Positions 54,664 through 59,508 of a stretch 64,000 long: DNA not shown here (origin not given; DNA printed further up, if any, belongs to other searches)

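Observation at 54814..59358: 1514-aa GlmS-like amidotransferase with a large insertion and extra SIS modules, paired with a PrpD-family protein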

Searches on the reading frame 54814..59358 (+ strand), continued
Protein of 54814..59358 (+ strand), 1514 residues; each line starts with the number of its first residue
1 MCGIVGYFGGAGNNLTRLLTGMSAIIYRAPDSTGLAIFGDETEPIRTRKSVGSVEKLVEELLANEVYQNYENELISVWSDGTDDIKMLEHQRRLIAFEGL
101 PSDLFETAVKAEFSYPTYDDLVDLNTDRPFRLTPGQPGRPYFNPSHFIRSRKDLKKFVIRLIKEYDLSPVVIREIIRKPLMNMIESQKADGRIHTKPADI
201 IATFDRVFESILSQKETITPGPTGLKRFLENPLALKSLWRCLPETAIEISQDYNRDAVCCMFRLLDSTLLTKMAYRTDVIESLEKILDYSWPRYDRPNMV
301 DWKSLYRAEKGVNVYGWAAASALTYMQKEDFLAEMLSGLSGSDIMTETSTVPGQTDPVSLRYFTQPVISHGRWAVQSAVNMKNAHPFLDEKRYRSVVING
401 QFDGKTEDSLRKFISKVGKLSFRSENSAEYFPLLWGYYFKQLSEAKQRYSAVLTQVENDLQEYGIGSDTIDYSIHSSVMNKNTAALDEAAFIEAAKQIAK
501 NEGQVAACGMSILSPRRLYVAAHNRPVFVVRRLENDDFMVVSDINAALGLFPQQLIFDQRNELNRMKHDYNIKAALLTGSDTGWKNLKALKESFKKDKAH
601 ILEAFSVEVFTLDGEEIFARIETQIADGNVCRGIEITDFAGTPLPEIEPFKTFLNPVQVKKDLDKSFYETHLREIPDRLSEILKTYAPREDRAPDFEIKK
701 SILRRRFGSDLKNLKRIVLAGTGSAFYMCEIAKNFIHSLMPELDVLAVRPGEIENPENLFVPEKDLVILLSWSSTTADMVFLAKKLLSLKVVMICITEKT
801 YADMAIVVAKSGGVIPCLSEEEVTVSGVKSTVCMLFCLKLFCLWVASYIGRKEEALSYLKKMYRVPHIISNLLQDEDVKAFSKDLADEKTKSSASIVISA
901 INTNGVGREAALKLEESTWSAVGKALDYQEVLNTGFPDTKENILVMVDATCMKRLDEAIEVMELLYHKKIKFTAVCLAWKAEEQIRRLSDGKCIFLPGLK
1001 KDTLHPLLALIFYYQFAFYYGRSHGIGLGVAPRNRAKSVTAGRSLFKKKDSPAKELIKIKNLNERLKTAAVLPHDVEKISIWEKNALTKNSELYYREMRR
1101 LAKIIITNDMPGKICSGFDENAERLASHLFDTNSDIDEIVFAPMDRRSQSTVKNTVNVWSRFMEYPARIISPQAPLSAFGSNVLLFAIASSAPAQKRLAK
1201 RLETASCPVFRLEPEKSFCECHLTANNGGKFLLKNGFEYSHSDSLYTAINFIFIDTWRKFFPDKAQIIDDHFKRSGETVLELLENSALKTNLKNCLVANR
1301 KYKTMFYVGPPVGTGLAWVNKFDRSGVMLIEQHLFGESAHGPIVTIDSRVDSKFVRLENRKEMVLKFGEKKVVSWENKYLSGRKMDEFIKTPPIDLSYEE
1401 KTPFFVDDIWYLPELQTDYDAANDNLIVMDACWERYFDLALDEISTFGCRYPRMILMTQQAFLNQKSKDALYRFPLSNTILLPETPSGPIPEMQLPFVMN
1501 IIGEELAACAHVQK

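Call 25: find_encoding_contigs(protein=P0041, flank=10000, max_places=2)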
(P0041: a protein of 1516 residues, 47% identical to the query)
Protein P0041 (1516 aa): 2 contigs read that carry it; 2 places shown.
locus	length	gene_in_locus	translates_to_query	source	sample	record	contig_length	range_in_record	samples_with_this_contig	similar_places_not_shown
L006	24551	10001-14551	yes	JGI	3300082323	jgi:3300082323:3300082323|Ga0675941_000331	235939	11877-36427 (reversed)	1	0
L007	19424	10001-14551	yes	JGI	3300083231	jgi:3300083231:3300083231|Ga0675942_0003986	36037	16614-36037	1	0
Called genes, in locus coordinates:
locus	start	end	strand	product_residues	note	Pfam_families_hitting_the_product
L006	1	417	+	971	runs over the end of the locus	PF13510:Fer2_4, PF00890:FAD_binding_2, PF07992:Pyr_redox_2, PF12831:FAD_oxidored, PF13450:NAD_binding_8, PF17806:SO_alpha_A3, PF01571:GCV_T, PF08669:GCV_T_C, +2 more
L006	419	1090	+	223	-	-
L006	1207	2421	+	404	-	PF06253:MTTB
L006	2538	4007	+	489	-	PF00528:BPD_transp_1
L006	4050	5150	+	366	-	PF00005:ABC_tran, PF00571:CBS (faint)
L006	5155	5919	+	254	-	PF00528:BPD_transp_1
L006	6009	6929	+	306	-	PF04069:OpuAC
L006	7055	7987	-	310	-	-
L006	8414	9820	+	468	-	PF03972:MmgE_PrpD_N, PF19305:MmgE_PrpD_C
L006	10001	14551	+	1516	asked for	-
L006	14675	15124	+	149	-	PF04828:GFA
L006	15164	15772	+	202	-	PF12654:DUF3786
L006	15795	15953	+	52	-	-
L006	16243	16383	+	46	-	-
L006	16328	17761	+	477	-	PF00989:PAS, PF08448:PAS_4, PF13188:PAS_8 (weak), PF13426:PAS_9, PF00158:Sigma54_activat, PF14532:Sigma54_activ_2, PF25601:AAA_lid_14, PF02954:HTH_8, +1 more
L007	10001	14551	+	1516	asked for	-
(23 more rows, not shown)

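Call 29: find_encoding_contigs(protein=P0099, flank=10000, max_places=2)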
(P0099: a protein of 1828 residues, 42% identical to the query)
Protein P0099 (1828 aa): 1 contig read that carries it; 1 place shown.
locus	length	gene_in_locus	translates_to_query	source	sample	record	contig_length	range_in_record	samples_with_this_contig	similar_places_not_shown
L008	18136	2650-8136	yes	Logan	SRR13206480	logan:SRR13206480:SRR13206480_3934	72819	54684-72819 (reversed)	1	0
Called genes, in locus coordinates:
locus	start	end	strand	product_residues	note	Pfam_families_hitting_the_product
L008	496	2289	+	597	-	PF13520:AA_permease_2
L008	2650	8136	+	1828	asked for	PF01380:SIS (weak)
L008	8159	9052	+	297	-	PF01738:DLH (weak), PF02129:Peptidase_S15 (weak), PF12146:Hydrolase_4, PF00561:Abhydrolase_1, PF12697:Abhydrolase_6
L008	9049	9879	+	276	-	PF19799:DUF6282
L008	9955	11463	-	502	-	PF01565:FAD_binding_4, PF02913:FAD-oxidase_C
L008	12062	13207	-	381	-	-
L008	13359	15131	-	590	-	PF22680:Glyco_hydro_123_N_2, PF19543:GH123_N (weak), PF13320:GH123_cat (weak)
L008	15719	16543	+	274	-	PF02311:AraC_binding, PF00165:HTH_AraC (weak), PF12833:HTH_18, PF00165:HTH_AraC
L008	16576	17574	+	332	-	PF00892:EamA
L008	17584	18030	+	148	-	-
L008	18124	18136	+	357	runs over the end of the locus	PF02615:Ldh_2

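Call 30: find_encoding_contigs(protein=P0088, flank=10000, max_places=2)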
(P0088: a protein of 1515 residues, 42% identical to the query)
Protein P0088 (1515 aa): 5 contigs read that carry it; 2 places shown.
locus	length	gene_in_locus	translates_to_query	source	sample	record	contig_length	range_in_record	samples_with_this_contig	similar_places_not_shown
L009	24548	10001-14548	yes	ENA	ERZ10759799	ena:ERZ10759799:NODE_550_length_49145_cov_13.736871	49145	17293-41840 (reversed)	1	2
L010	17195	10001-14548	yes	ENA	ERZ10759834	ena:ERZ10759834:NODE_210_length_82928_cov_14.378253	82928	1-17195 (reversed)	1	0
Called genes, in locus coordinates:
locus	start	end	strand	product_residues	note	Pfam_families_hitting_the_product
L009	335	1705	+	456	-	PF01551:Peptidase_M23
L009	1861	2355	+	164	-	PF13412:HTH_24 (faint), PF22381:Staph_reg_Sar_Rot, PF12802:MarR_2, PF01047:MarR, PF13814:Replic_Relax (weak)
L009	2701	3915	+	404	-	PF06253:MTTB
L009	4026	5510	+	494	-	PF13522:GATase_6, PF13537:GATase_7, PF00733:Asn_synthase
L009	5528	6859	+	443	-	PF01266:DAO, PF07992:Pyr_redox_2 (faint)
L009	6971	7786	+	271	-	PF12706:Lactamase_B_2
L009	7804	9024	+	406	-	PF06253:MTTB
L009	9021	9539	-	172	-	-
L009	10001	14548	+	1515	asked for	PF01380:SIS (weak)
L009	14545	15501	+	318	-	PF00795:CN_hydrolase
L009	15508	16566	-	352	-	PF08241:Methyltransf_11, PF13649:Methyltransf_25 (weak), PF13847:Methyltransf_31 (faint)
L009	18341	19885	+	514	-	PF01073:3Beta_HSD (weak), PF01370:Epimerase, PF05368:NmrA, PF13460:NAD_binding_10, PF11066:DUF2867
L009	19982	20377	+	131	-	-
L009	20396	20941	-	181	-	-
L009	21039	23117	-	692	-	PF00672:HAMP, PF00512:HisKA, PF02518:HATPase_c, PF00072:Response_reg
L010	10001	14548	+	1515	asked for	PF01380:SIS (weak)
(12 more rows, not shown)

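Call 41: find_related_loci(query=A1, collection=genome_contigs, flank=10000)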
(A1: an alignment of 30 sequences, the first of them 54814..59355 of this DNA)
Query A1 (1514 aa) in genome_contigs; peptide patterns used: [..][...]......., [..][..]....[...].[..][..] (x = any residue, [..] = any of these).
160 stretches matched a pattern; 146 encode a relative of the query (tblastn E <= 1e-3); the best 80 are kept; 80 distinct loci.
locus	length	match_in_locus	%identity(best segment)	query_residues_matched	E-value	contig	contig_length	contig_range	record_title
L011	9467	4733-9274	80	1-1514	0e+0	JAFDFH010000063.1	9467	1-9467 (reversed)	MAG: Deltaproteobacteria bacterium isolate Meg22_02_Bin_128 Meg22_02_Bin_128_scaffold_10030, whole genome shotgun sequen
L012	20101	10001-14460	79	1-1514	0e+0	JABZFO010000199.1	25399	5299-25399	MAG: Desulfosarcina sp. isolate Grevelingen_8MPaII_metabat2.25 scaffold_3641, whole genome shotgun sequence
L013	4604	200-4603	68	1-1468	0e+0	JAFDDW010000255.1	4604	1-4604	MAG: Deltaproteobacteria bacterium isolate Meg19_1012_Bin_272 Meg19_1012_Bin_272_scaffold_88738, whole genome shotgun se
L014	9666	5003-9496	62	1-1512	0e+0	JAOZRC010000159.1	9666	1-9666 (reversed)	MAG: Desulfobacterales bacterium isolate GMC6.concoct.177_sub GMC6_8539_length_9666_cov_9.086463, whole genome shotgun s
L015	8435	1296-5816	59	1-1509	0e+0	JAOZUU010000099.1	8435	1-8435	MAG: Desulfobacterales bacterium isolate GMC8.metabat2.195_sub GMC8_9202_length_8435_cov_9.435442, whole genome shotgun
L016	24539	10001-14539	59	1-1513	0e+0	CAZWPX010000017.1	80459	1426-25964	MAG TPA_asm: uncultured Desulfobacterales bacterium isolate SRP167671_co1_84 genome assembly, contig: NODE_292_length_80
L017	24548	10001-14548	61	1-1514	0e+0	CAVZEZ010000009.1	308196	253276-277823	MAG: uncultured delta proteobacterium isolate MFD05684.bin.1.177 genome assembly, contig: contig_25536, whole genome sho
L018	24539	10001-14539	45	1-1509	0e+0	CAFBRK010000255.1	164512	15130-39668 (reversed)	Olavius algarvensis associated proteobacterium Delta 3 isolate mag3:49deedb4-927c-43a8-ad40-04e63e16f3c8 genome assembly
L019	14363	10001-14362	44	1-1454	0e+0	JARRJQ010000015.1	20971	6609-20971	MAG: Desulfobacterales bacterium isolate Spart_024_MAG scaffold_2593, whole genome shotgun sequence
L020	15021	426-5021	43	1-1502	0e+0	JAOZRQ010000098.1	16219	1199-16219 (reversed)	MAG: Desulfobacterales bacterium isolate GMC6.concoct.52 GMC6_3204_length_16219_cov_13.293059, whole genome shotgun sequ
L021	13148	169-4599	44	1-1497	0e+0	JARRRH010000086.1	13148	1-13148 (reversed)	MAG: Deltaproteobacteria bacterium isolate Spart_223_MAG scaffold_7383, whole genome shotgun sequence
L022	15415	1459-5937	42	1-1511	0e+0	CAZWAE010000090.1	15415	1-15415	MAG TPA_asm: uncultured Desulfobacteraceae bacterium isolate SRP077602_co5_548 genome assembly, contig: NODE_17842_lengt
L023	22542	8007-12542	42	1-1508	0e+0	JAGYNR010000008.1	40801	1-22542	MAG: Desulfobacterales bacterium isolate M55B149 8, whole genome shotgun sequence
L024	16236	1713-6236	43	1-1510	0e+0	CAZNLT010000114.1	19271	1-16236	MAG TPA_asm: uncultured Desulfobacterales bacterium isolate binchicken_co8_349 genome assembly, contig: NODE_4689_length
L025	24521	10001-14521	40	1-1508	0e+0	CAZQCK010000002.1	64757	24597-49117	MAG TPA_asm: uncultured Desulfobacterales bacterium isolate SRP141376_co1_390 genome assembly, contig: NODE_1156_length_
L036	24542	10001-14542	42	1-1514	0e+0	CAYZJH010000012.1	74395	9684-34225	MAG TPA_asm: uncultured Desulfobacteraceae bacterium isolate binchicken_co168_4 genome assembly, contig: NODE_504_length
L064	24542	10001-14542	42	1-1514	0e+0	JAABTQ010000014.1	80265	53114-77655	MAG: Desulfobacteraceae bacterium isolate S24.Bin046 Scaffold_14, whole genome shotgun sequence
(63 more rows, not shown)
